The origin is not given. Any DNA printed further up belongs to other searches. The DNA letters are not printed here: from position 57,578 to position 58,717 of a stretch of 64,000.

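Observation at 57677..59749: ~2-kb low-GC islet (ANT(6) aminoglycoside nucleotidyltransferase + RhuM/Doc-Fic protein) inserted at the 3' end of serS, flanked by diverged 49-bp direct repeats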

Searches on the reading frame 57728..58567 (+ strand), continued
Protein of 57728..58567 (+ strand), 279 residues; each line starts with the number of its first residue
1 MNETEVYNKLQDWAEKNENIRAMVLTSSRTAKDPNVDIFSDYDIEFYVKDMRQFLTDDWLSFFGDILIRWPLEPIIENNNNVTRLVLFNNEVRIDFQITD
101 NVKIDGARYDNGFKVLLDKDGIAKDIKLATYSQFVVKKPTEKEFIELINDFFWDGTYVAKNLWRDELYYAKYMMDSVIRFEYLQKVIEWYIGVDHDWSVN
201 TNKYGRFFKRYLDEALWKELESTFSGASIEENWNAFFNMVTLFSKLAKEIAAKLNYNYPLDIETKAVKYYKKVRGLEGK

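Call 55: search_protein_families(library=pfam, proteins=[L082:1925-2317:+, L082:320-940:+], max_evalue=0.01)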
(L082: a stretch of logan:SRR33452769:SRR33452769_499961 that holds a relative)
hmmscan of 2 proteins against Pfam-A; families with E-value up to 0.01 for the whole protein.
L082:1925-2317:+ (131 aa): 1 family
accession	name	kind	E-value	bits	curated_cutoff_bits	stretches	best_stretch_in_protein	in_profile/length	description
PF04828.22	GFA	-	2.3e-13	50.7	24.3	1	5-113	1-105/115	Glutathione-dependent formaldehyde-activating enzyme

L082:320-940:+ (206 aa): 1 family
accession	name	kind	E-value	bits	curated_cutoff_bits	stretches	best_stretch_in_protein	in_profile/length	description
PF01551.29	Peptidase_M23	-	4.9e-18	65.6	28.7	1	96-194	2-96/96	Peptidase family M23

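Call 58: search_dna_similar(query=window:57728-58567:+, collection=plasmids, mode=protein, max_rows=8)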
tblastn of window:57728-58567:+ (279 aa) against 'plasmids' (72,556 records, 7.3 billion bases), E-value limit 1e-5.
Records with a match: 866; places in all: 963; records where one place covers at least 80% of the query: 532.
Best place of each record, by identity: <60% 866.
By first word of the organism name: Enterococcus 445; Staphylococcus 328; Bacillus 29; Campylobacter 16; Mammaliicoccus 9; Lactococcus 4; Macrococcoides 4; Listeria 4; Ligilactobacillus 4; Myroides 2; and 19 more.
By predicted mobility (MOB-suite, as given by PLSDB): mobilizable 535; non-mobilizable 235; conjugative 96.
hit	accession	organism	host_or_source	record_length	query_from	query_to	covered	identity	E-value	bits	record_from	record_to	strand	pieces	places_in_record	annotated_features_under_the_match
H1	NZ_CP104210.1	Empedobacter stercoris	bacteria culture,Anal swab samples ...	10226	12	279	96%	42.6%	3e-65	227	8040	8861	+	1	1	aminoglycoside 6-adenylyltransferase AadS | aadS: aminoglycoside 6-adenylyltransferase AadS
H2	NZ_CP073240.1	Riemerella anatipestifer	duck,Liver,liver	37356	12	279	96%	42.6%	3e-65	227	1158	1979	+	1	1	aminoglycoside 6-adenylyltransferase AadS | aadS: aminoglycoside 6-adenylyltransferase AadS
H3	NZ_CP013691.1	Myroides odoratimimus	Homo sapiens,the First Quanzhou ...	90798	12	279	96%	42.6%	3e-65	227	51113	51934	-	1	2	aminoglycoside 6-adenylyltransferase AadS | aadS: aminoglycoside 6-adenylyltransferase AadS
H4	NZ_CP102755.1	Myroides albus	pig,whole organism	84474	12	279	96%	42.6%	4e-65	227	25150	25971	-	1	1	aminoglycoside 6-adenylyltransferase AadS | aadS: aminoglycoside 6-adenylyltransferase AadS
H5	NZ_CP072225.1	Bacteroides thetaiotaomicron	Homo sapiens,cultured bacterial ...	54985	12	279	96%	42.6%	4e-65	227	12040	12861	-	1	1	aminoglycoside 6-adenylyltransferase AadS | aadS: aminoglycoside 6-adenylyltransferase AadS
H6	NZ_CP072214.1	Bacteroides xylanisolvens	Homo sapiens,cultured bacterial ...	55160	12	279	96%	42.6%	4e-65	227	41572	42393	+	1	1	aminoglycoside 6-adenylyltransferase AadS | aadS: aminoglycoside 6-adenylyltransferase AadS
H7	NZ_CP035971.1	Bacillus mycoides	cell culture,soil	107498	2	278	99%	37.4%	1e-46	174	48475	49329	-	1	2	aminoglycoside 6-adenylyltransferase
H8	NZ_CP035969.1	Bacillus mycoides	cell culture,soil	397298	2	278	99%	37.4%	1e-46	174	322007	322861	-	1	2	aminoglycoside 6-adenylyltransferase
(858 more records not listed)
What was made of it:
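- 57728..58567 (+): ANT(6)-family nucleotidyltransferase (279 aa) of the AadS-like branch. Its ATG is 2 nt after the serS stop and no terminator lies between them. GC 0.35. 42.6% identical to plasmid AadS (call 58).
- On ANT(6) aminoglycoside 6-adenylyltransferase (PF04439): 42.6% identity to AadS (call 58).
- Tried and rejected: Plasmid hits reach at most 42.6% identity (call 58).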
